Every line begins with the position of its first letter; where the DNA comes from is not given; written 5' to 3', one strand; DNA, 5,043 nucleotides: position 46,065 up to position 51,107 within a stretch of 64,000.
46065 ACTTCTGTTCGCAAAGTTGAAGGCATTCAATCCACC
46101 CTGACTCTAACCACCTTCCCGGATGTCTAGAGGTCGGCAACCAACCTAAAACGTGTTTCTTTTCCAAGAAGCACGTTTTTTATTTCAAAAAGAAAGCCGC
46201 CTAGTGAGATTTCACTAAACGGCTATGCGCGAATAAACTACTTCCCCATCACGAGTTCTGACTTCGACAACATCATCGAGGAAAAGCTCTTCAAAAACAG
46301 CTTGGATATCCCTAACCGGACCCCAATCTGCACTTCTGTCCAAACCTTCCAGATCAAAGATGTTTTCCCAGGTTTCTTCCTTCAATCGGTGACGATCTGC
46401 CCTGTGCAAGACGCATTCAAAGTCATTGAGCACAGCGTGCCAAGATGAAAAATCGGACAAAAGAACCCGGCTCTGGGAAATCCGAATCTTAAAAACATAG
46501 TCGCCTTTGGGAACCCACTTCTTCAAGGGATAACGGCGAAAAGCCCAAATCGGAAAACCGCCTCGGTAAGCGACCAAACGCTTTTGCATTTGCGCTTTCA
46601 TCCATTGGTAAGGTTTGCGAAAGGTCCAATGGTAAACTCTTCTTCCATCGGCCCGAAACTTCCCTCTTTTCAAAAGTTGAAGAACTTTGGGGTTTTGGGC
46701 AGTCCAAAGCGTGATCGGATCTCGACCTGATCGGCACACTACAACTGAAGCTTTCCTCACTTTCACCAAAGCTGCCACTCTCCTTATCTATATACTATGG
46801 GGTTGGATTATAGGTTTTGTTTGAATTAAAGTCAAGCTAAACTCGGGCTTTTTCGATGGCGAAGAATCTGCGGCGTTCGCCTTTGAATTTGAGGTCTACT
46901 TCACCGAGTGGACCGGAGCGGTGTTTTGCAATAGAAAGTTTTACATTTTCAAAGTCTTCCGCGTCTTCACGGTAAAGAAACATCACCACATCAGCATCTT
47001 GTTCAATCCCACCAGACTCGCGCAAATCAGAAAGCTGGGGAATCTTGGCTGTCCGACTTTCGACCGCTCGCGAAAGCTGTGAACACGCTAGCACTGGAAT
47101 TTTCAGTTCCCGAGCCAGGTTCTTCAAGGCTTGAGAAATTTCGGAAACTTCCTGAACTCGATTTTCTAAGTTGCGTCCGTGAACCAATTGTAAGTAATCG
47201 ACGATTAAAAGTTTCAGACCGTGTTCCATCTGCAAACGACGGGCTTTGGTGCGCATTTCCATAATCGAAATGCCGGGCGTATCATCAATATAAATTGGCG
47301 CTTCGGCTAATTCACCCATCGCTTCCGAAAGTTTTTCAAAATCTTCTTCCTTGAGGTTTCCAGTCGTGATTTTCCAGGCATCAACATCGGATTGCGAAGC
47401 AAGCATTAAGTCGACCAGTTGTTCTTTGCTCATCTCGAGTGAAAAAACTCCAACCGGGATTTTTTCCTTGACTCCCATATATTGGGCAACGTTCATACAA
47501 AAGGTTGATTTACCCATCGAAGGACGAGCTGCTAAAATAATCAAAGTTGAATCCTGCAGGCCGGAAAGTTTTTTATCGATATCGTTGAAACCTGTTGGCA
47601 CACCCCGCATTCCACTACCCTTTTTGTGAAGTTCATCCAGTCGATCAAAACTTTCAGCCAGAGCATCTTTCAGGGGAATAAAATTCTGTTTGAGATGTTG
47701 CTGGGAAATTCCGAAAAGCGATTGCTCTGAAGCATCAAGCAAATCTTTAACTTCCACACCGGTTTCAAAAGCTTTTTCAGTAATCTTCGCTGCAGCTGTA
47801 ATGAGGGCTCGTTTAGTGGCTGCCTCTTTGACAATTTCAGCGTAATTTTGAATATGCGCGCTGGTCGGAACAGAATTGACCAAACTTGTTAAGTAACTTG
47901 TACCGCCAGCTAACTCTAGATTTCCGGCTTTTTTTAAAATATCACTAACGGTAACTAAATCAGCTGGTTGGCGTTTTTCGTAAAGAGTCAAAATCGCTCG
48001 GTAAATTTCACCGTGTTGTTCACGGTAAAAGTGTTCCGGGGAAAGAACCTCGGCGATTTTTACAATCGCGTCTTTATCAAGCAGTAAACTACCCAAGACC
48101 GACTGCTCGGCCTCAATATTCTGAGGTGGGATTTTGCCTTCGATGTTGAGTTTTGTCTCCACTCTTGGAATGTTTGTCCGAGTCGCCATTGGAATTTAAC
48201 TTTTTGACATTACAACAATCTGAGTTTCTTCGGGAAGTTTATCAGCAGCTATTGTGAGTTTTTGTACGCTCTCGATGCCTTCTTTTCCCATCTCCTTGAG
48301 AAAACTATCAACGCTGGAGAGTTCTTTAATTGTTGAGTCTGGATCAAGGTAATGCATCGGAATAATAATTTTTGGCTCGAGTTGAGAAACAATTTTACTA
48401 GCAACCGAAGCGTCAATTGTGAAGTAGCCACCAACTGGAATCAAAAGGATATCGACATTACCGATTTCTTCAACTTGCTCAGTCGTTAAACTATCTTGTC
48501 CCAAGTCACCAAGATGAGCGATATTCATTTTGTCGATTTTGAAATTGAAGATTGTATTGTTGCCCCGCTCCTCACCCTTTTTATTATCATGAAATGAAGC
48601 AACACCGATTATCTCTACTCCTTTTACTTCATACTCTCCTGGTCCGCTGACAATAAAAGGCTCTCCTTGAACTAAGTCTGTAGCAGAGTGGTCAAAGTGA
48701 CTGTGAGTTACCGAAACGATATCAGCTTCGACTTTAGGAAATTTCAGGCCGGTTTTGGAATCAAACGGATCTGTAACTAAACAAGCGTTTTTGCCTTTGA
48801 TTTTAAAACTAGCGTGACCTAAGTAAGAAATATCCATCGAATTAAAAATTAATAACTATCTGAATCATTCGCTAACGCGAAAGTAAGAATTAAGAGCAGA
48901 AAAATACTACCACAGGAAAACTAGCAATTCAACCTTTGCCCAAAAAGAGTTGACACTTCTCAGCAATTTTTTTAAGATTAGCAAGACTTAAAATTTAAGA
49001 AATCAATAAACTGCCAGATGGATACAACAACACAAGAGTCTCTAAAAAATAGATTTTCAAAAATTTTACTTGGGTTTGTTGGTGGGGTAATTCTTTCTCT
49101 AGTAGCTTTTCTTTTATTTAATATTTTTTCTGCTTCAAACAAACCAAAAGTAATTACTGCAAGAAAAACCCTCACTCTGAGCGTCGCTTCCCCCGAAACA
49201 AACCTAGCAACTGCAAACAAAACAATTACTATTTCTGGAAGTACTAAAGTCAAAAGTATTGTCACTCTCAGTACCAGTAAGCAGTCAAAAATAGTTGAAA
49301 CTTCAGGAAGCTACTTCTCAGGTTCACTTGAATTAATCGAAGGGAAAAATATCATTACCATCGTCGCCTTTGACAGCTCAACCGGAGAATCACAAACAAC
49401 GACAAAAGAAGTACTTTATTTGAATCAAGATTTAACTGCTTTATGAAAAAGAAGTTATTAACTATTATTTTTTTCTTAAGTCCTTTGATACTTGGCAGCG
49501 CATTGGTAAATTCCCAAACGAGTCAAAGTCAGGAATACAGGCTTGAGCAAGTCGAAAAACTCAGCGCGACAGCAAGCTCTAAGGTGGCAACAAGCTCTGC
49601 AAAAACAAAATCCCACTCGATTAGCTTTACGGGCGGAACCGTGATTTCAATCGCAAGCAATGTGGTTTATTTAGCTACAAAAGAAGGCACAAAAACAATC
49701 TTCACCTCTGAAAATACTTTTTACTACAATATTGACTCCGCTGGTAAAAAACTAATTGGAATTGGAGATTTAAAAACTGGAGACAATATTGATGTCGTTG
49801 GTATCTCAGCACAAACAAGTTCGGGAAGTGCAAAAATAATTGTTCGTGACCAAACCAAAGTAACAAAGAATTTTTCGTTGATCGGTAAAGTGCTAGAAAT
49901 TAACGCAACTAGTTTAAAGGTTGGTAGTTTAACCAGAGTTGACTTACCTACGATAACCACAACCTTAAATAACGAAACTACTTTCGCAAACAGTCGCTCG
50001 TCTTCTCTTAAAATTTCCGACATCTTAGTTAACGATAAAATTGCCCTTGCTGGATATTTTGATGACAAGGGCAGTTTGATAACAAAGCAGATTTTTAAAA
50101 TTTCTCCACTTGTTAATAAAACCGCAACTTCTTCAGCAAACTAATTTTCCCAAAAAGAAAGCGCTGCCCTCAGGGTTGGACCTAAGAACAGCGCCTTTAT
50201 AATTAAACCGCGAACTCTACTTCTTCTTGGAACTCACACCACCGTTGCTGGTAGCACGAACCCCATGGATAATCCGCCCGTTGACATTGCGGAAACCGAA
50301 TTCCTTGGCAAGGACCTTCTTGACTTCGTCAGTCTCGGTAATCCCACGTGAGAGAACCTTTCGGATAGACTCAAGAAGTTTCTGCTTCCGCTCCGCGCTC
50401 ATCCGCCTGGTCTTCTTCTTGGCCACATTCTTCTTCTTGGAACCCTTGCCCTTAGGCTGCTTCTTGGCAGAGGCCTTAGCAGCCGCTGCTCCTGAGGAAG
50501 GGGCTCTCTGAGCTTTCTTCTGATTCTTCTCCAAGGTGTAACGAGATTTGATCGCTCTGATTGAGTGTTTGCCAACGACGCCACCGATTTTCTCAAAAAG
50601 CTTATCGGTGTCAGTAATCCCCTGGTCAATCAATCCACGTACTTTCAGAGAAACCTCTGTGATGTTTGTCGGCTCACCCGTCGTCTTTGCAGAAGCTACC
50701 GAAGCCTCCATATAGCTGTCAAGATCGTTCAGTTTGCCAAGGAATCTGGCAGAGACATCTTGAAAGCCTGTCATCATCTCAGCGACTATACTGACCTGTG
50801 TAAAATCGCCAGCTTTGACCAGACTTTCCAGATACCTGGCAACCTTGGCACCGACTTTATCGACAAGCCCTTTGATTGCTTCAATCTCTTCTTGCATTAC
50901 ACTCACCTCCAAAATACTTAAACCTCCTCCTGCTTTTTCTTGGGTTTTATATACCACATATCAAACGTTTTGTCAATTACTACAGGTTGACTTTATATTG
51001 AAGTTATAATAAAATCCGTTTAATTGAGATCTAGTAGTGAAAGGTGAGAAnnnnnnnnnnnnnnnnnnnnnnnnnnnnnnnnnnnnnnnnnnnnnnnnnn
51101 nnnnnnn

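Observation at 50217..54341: GC-elevated four-gene block centred on a GHKL ATPase coupled to an HTH-like protein: candidate undescribed accessory or defence-like module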

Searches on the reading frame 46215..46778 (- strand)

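Call 90: search_protein_families(library=pfam, proteins=[window:46215-46778:-], max_evalue=1)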
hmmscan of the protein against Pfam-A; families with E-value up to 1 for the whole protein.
window:46215-46778:- (187 aa): 1 family
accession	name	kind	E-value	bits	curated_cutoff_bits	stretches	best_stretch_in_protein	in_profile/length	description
PF12952.12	DUF3841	-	4.3e-12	46.5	27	1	23-135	1-121/178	Domain of unknown function (DUF3841)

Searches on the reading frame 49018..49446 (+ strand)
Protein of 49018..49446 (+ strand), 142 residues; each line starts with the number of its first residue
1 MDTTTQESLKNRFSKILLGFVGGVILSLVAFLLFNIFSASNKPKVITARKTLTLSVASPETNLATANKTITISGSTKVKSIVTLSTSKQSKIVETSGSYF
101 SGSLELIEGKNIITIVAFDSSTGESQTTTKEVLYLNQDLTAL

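Call 90: search_protein_families(library=pfam, proteins=[window:49018-49446:+], max_evalue=1)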
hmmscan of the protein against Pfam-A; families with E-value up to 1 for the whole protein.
window:49018-49446:+ (142 aa): 5 families
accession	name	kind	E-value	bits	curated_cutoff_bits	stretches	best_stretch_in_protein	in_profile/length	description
PF09136.16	Glucodextran_B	-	3.1e-08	33.9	27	1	53-132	2-79/83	Glucodextranase, domain B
PF11085.13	YqhR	-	0.018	15.4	27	1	13-46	19-52/165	Conserved membrane protein YqhR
PF16954.10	HRG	-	0.12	13.1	27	1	23-46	11-34/52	Haem-transporter, endosomal/lysosomal, haem-responsive gene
PF17936.7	Big_6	-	0.29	11.9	27.6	1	61-129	6-78/83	Bacterial Ig domain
PF13287.12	Fn3_assoc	-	0.55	10.8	23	0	97-131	25-58/59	Fn3 associated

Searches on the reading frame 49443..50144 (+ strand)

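Call 90: search_protein_families(library=pfam, proteins=[window:49443-50144:+], max_evalue=1)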
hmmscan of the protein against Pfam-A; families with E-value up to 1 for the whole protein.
window:49443-50144:+ (233 aa): 1 family
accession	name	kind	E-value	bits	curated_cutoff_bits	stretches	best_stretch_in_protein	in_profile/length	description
PF18914.6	DUF5666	-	0.00046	20.9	27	2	148-214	2-56/60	Domain of unknown function (DUF5666)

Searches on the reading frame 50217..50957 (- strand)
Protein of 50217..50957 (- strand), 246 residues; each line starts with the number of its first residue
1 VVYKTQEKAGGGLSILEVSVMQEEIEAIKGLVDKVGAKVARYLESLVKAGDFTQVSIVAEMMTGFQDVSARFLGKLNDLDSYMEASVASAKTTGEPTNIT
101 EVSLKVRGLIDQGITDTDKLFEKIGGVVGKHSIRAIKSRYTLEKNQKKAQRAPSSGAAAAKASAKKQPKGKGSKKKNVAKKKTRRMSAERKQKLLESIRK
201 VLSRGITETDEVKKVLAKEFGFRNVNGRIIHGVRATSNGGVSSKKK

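Call 3: search_protein_families(library=pfam, proteins=[window:50217-50957:-], max_evalue=1)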
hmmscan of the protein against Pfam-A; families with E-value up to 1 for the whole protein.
window:50217-50957:- (246 aa): 3 families
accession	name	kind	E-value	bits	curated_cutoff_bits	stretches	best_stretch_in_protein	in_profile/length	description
PF16800.11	Endopep_inhib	-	0.016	15.6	29.9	1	37-115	56-129/150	IseA DL-endopeptidase inhibitor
PF09531.15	Ndc1_Nup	-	0.39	9.8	29.8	1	78-200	349-466/607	Nucleoporin protein Ndc1-Nup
PF01385.25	OrfB_IS605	-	0.58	10.8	30.5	0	155-206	49-100/120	Probable transposase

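Call 4: search_protein_families(library=padloc, proteins=[window:50217-50957:-], max_evalue=1)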
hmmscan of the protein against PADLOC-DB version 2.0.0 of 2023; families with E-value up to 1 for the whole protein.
window:50217-50957:- (246 aa): 0 families

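Call 5: search_protein_families(library=ncbifam, proteins=[window:50217-50957:-], max_evalue=1)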
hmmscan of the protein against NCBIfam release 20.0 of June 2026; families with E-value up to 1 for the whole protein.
window:50217-50957:- (246 aa): 7 families
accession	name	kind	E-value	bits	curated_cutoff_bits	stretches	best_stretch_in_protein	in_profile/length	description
NF011492.0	PRK14900.1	equivalog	0.004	15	1783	1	21-205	935-1028/1044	valine--tRNA ligase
NF051889.1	HistH1likeHctA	equivalog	0.022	15.4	100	1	115-193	37-114/121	histone H1-like protein HctA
NF041290.1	StbA_2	equivalog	0.022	15.4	100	1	192-229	11-47/123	plasmid stabilization protein StbA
NF050153.2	Rv3852_fam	equivalog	0.023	15.2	100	1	146-189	27-70/145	Rv3852 family protein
TIGR04074.1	bacter_Hen1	equivalog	0.13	10.7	340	1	116-207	199-287/462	3' terminal RNA ribose 2'-O-methyltransferase Hen1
NF049956.1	VI_Cas13e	exception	0.3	10.1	175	1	120-204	166-249/467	type VI-C CRISPR-associated RNA-guided ribonuclease Cas13e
NF041244.1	IglI_fam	subfamily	0.52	10.1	100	0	110-196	111-204/290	type VI secretion system protein IglI family protein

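Call 6: search_protein_families(library=phrogs, proteins=[window:50217-50957:-], max_evalue=1)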
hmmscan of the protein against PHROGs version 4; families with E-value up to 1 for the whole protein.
window:50217-50957:- (246 aa): 4 families
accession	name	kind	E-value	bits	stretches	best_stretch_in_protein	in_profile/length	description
phrog_28163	-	unknown function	0.0034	18.6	1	67-143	7-82/125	-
phrog_18428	-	unknown function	0.017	16.2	1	104-167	51-111/116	-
phrog_10376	-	unknown function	0.12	12.5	1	100-136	250-286/303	-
phrog_6334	-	unknown function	0.78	11.4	0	142-208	10-76/93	-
